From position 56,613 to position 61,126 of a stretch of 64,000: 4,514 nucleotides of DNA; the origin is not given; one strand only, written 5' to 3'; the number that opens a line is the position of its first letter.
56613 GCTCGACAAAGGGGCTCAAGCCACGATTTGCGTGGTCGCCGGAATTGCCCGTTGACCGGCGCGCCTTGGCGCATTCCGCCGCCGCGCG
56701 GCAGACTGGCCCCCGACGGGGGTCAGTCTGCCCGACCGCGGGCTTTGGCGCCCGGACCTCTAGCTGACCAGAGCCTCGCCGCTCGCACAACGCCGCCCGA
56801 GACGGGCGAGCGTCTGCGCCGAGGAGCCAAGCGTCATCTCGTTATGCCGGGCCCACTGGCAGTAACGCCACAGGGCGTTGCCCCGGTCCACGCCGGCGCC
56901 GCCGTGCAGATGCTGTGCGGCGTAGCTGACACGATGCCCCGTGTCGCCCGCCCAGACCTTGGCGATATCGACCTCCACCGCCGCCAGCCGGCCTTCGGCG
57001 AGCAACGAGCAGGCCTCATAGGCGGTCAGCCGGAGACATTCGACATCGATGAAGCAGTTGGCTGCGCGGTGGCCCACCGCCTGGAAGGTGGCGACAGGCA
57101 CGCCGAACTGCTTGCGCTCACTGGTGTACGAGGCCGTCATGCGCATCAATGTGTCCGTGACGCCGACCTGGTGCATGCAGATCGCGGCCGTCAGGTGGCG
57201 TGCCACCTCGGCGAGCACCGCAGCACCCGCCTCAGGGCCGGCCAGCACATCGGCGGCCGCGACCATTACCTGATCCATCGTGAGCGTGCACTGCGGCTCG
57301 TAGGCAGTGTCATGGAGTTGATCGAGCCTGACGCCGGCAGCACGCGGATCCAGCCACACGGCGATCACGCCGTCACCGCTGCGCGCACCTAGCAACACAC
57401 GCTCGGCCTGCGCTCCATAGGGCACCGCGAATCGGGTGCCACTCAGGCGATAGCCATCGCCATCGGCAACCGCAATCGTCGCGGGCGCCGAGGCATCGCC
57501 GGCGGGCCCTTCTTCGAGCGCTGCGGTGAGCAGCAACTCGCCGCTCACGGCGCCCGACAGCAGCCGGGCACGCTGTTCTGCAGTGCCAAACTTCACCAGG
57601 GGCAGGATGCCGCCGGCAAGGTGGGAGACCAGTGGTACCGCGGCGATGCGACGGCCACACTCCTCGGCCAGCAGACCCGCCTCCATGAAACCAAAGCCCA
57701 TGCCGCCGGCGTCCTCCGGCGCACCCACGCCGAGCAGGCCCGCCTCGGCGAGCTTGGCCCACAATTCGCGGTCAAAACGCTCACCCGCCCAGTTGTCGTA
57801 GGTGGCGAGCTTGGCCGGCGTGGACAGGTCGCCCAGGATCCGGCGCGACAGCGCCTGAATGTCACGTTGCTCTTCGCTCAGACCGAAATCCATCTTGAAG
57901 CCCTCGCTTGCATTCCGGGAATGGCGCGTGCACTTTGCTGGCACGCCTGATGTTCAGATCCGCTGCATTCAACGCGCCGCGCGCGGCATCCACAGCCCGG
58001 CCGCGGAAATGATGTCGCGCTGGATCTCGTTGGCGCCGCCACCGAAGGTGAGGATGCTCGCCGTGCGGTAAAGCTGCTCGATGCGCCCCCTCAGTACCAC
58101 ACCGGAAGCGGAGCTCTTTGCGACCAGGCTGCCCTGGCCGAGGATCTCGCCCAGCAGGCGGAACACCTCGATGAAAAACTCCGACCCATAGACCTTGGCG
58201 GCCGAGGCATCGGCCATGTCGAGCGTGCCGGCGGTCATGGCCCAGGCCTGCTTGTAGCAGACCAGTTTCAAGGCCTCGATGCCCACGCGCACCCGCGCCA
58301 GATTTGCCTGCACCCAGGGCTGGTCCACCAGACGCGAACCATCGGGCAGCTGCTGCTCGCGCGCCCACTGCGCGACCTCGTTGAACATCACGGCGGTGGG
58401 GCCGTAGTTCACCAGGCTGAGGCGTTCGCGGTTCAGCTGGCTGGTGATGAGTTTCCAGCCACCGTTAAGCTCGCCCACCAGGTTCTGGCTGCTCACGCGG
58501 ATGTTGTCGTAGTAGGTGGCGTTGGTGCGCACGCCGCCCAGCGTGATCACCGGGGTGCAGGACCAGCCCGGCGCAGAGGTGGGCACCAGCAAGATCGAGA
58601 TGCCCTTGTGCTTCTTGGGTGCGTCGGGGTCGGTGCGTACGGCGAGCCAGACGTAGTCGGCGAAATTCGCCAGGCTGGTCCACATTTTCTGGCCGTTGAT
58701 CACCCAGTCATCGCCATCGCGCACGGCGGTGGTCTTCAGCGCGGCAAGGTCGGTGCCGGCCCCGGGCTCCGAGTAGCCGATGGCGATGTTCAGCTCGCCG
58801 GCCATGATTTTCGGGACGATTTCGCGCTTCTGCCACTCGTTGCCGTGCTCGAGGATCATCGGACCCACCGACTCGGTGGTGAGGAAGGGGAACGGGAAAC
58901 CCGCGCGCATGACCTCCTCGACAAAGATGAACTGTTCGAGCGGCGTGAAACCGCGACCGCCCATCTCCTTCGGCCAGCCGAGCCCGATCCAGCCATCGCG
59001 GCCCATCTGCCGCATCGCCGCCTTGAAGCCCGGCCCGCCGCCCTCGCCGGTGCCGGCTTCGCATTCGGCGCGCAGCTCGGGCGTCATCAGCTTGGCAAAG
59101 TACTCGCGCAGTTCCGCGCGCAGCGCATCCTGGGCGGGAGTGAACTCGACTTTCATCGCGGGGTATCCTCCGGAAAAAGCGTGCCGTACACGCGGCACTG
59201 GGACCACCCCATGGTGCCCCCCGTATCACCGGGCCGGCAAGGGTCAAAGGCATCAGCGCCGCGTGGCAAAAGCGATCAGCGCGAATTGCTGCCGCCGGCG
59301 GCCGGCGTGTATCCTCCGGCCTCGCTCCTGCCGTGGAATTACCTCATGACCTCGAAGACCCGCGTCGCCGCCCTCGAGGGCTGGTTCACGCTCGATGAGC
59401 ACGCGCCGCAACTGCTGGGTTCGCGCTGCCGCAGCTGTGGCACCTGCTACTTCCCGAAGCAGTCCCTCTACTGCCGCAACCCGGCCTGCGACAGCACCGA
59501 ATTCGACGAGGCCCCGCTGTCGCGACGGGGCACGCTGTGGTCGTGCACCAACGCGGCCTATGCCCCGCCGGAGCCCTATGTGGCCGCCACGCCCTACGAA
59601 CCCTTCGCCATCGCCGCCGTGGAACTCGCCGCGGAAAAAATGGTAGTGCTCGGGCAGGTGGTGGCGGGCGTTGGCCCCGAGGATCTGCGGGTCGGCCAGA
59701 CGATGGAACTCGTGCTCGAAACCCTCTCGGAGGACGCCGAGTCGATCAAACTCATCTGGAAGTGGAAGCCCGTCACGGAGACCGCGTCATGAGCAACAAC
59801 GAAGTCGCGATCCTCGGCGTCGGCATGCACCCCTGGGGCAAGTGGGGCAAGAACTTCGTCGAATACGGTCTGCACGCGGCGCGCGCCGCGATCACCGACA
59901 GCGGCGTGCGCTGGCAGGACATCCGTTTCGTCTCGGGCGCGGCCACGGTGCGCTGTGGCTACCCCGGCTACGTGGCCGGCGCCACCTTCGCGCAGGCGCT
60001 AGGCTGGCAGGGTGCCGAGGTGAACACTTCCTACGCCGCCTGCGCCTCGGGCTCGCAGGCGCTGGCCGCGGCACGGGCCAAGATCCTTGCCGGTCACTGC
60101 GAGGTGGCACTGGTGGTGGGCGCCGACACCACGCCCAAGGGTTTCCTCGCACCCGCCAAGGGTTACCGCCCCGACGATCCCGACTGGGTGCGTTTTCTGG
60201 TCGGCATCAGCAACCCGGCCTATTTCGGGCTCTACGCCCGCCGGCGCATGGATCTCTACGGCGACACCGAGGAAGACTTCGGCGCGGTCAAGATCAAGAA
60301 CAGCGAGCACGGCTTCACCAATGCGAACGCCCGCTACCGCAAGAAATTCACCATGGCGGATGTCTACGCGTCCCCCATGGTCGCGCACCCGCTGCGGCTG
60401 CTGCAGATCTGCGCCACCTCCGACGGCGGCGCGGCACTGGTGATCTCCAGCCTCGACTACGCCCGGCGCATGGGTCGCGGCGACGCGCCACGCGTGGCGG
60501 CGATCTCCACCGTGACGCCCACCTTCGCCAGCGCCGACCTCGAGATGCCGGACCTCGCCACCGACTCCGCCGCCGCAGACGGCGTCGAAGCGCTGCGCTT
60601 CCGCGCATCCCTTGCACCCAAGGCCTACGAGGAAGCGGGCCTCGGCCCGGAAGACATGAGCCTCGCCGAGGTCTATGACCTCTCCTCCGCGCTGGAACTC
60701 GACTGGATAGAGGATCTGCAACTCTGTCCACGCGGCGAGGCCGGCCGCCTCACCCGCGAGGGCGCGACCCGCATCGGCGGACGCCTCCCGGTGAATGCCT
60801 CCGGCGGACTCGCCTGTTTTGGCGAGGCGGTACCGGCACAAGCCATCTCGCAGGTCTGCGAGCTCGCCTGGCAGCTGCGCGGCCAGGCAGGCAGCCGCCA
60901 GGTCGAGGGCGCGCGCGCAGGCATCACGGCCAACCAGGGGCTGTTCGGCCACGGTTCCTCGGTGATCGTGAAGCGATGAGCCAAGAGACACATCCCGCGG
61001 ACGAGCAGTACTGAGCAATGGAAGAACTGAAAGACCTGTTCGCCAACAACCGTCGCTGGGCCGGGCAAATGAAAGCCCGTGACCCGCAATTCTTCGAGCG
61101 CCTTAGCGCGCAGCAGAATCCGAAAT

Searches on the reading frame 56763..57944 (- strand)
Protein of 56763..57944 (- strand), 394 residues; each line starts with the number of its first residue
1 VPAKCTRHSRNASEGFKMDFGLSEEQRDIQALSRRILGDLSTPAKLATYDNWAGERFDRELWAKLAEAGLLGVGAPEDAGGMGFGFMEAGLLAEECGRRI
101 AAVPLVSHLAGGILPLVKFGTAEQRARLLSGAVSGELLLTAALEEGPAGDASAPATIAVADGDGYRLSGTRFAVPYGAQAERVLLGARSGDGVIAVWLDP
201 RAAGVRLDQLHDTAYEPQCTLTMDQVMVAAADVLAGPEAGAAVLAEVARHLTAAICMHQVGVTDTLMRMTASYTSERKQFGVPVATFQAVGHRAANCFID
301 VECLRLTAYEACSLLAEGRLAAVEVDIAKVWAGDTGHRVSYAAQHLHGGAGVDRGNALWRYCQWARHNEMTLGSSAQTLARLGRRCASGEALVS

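Call 51: search_protein_families(library=pfam, proteins=[window:56763-57944:-], max_evalue=0.00001)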
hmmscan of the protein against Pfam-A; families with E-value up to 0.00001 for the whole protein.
window:56763-57944:- (394 aa): 2 families
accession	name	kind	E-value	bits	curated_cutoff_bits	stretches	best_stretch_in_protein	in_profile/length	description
PF02771.21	Acyl-CoA_dh_N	-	1.2e-20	74.4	22.9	1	23-136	1-113/113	Acyl-CoA dehydrogenase, N-terminal domain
PF00441.29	Acyl-CoA_dh_1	-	1.5e-20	74.3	22.4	1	240-385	3-148/150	Acyl-CoA dehydrogenase, C-terminal domain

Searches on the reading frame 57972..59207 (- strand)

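Call 51: search_protein_families(library=pfam, proteins=[window:57972-59207:-], max_evalue=0.00001)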
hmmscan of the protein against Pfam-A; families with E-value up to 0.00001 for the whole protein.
window:57972-59207:- (412 aa): 3 families
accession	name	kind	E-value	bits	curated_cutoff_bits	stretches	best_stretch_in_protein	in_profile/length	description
PF00441.29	Acyl-CoA_dh_1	-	4.8e-30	105.1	22.4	1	248-403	1-148/150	Acyl-CoA dehydrogenase, C-terminal domain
PF02770.24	Acyl-CoA_dh_M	-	1.8e-20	73.3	33.3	1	142-231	1-89/97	Acyl-CoA dehydrogenase, middle domain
PF02771.21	Acyl-CoA_dh_N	-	2.4e-19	70.2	22.9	1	23-138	1-113/113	Acyl-CoA dehydrogenase, N-terminal domain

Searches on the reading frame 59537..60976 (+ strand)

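Call 51: search_protein_families(library=pfam, proteins=[window:59537-60976:+], max_evalue=0.00001)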
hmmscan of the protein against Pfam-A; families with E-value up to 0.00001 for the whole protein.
window:59537-60976:+ (480 aa): 2 families
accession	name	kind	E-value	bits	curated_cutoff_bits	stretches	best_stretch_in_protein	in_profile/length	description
PF22691.2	Thiolase_C_1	-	4.7e-32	111.2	28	1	360-478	24-141/144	Thiolase C-terminal domain-like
PF00109.32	ketoacyl-synt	-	6.8e-07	29.6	20.8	1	146-200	152-207/252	Beta-ketoacyl synthase, N-terminal domain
